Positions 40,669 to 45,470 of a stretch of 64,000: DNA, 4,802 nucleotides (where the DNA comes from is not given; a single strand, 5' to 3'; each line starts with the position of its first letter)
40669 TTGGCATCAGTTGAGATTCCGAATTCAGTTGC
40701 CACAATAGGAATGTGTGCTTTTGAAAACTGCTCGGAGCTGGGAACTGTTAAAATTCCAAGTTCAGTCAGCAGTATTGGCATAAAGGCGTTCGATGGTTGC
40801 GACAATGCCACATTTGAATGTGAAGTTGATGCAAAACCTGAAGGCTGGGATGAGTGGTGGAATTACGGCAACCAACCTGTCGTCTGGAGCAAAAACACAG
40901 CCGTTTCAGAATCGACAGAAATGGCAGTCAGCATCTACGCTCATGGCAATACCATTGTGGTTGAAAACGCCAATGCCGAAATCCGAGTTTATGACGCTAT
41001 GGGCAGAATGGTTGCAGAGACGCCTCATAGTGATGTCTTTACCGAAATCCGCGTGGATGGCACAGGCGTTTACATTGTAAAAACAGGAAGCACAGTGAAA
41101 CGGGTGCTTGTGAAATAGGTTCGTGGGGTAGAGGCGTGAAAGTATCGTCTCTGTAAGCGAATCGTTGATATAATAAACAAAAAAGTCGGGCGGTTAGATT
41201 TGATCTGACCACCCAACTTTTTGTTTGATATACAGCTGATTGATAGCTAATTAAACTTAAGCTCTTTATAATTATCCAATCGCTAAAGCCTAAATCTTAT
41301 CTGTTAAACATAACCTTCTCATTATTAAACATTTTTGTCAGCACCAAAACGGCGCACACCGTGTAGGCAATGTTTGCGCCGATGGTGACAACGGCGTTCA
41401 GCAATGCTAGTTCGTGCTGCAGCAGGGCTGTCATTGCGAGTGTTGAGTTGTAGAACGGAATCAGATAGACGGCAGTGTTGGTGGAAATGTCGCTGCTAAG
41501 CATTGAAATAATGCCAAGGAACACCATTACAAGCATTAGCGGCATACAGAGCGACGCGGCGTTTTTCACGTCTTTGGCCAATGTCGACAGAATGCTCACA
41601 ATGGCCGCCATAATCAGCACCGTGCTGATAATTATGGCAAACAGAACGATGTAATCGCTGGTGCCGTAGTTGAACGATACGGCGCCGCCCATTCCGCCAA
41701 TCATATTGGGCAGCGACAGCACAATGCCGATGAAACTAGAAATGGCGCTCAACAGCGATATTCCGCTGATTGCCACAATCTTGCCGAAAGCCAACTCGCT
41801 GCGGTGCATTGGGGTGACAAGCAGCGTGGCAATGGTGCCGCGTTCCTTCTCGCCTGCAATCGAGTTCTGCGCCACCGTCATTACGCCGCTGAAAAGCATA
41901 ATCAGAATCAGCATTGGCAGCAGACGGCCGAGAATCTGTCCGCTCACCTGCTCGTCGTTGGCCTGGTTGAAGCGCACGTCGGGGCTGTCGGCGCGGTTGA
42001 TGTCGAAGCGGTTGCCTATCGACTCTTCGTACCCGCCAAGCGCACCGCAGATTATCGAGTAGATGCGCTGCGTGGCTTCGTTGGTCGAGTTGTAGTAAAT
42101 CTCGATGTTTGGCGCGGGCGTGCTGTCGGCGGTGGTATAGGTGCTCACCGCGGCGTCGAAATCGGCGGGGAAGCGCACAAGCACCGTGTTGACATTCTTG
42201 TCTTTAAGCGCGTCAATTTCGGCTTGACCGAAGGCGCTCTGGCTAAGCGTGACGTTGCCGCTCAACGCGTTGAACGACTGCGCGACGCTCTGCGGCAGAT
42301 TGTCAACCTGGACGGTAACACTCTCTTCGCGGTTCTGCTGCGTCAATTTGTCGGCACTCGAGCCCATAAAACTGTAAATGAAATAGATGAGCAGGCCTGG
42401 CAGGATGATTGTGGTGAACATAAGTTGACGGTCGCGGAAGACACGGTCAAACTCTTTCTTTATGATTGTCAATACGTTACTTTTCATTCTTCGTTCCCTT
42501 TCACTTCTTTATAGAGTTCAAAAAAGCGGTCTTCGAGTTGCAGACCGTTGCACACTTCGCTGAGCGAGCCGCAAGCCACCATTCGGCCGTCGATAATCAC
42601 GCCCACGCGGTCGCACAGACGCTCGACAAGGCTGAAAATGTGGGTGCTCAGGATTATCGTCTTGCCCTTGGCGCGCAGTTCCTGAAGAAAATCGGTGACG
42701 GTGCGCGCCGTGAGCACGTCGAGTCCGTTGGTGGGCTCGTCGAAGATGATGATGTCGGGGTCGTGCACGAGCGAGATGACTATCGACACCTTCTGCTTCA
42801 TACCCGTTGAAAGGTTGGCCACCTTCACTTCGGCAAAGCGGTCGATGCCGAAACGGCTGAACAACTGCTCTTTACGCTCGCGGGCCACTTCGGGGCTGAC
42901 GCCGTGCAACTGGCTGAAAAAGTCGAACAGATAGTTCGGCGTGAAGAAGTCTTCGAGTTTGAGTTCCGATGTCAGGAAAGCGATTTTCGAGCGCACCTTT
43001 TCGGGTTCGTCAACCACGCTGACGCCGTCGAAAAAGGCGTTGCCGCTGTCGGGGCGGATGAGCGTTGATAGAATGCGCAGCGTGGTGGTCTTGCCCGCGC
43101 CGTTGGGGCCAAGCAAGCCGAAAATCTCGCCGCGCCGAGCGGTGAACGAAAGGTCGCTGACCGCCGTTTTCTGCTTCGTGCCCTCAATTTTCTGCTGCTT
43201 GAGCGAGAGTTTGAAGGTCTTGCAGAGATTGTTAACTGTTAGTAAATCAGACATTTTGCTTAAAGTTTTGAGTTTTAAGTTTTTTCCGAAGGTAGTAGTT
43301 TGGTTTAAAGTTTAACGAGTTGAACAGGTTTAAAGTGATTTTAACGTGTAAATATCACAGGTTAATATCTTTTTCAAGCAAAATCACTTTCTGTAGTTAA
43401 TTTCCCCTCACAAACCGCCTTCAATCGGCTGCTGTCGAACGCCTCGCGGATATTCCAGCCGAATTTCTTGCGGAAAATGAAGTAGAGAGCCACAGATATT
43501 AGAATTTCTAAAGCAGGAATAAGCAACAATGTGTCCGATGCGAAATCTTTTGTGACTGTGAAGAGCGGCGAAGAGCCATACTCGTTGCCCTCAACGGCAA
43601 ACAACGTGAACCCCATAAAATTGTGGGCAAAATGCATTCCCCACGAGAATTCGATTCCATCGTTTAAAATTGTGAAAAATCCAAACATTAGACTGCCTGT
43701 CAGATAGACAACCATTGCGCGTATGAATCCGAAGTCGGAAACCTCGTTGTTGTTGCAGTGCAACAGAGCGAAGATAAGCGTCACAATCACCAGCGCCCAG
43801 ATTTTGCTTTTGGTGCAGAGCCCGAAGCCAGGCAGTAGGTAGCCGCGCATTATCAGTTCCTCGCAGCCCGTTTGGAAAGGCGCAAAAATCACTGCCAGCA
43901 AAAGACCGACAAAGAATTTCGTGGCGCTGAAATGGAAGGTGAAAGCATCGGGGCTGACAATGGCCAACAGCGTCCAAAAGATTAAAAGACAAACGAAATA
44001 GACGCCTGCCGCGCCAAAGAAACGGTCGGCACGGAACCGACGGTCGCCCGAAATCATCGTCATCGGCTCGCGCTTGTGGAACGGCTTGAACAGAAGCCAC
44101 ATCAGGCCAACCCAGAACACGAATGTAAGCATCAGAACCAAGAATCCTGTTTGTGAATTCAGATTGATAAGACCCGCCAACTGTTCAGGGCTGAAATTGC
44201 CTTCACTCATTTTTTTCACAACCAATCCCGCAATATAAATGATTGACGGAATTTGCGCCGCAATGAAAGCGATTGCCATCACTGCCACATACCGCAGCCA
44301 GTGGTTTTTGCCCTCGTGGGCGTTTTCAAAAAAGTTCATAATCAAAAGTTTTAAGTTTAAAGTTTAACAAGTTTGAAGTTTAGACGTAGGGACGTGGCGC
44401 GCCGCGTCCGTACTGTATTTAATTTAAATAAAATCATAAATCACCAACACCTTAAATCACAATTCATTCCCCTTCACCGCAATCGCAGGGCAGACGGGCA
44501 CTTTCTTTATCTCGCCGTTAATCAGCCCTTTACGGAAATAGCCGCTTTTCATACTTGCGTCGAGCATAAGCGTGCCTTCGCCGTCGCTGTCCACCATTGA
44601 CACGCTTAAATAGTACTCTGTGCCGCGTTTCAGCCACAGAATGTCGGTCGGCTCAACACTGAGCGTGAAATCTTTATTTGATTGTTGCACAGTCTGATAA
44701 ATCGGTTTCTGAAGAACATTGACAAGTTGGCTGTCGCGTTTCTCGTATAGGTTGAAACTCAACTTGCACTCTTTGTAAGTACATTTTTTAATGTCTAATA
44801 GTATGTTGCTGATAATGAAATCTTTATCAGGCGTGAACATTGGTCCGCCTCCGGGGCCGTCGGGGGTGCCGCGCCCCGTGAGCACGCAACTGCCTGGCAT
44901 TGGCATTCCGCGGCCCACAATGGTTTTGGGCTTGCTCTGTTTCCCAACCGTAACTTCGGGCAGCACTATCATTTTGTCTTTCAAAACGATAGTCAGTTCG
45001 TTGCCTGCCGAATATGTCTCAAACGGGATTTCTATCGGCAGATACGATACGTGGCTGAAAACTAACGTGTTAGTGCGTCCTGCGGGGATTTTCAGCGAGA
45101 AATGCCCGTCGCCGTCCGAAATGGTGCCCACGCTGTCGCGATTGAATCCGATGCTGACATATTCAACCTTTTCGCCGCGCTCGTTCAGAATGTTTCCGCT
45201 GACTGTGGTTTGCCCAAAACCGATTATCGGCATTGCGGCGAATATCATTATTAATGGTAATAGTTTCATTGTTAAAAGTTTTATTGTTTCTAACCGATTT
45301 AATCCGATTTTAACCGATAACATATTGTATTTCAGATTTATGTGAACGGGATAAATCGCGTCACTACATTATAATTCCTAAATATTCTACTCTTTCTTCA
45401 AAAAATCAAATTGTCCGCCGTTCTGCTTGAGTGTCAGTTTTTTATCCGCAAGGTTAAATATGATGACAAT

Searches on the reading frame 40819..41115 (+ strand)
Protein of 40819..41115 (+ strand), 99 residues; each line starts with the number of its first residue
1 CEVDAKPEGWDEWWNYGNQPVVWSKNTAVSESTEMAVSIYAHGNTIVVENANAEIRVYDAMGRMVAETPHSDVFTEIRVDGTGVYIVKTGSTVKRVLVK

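Call 72: search_protein_families(library=ncbifam, proteins=[window:40819-41115:+], max_evalue=1)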
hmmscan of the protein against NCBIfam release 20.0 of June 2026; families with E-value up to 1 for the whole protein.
window:40819-41115:+ (99 aa): 2 families
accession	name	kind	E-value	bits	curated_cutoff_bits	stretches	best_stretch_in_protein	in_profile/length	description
TIGR04183.1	Por_Secre_tail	domain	4.2e-06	26.7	23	1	47-99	15-72/72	T9SS type A sorting domain-containing protein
NF033708.1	T9SS_Cterm_ChiA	domain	0.012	15.5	40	1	54-96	3-48/55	T9SS sorting signal type C domain-containing protein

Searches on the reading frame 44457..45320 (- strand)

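Call 20: search_protein_families(library=pfam, proteins=[window:44457-45320:-], max_evalue=0.01)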
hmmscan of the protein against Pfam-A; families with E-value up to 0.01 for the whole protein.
window:44457-45320:- (287 aa): 2 families
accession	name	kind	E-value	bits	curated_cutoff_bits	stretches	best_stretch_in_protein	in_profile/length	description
PF13715.12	CarbopepD_reg_2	-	4.1e-13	49.6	32.2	1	40-125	1-88/88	CarboxypepD_reg-like domain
PF13620.12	CarboxypepD_reg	-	4.3e-05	24.2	32.3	1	39-106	1-72/82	Carboxypeptidase regulatory-like domain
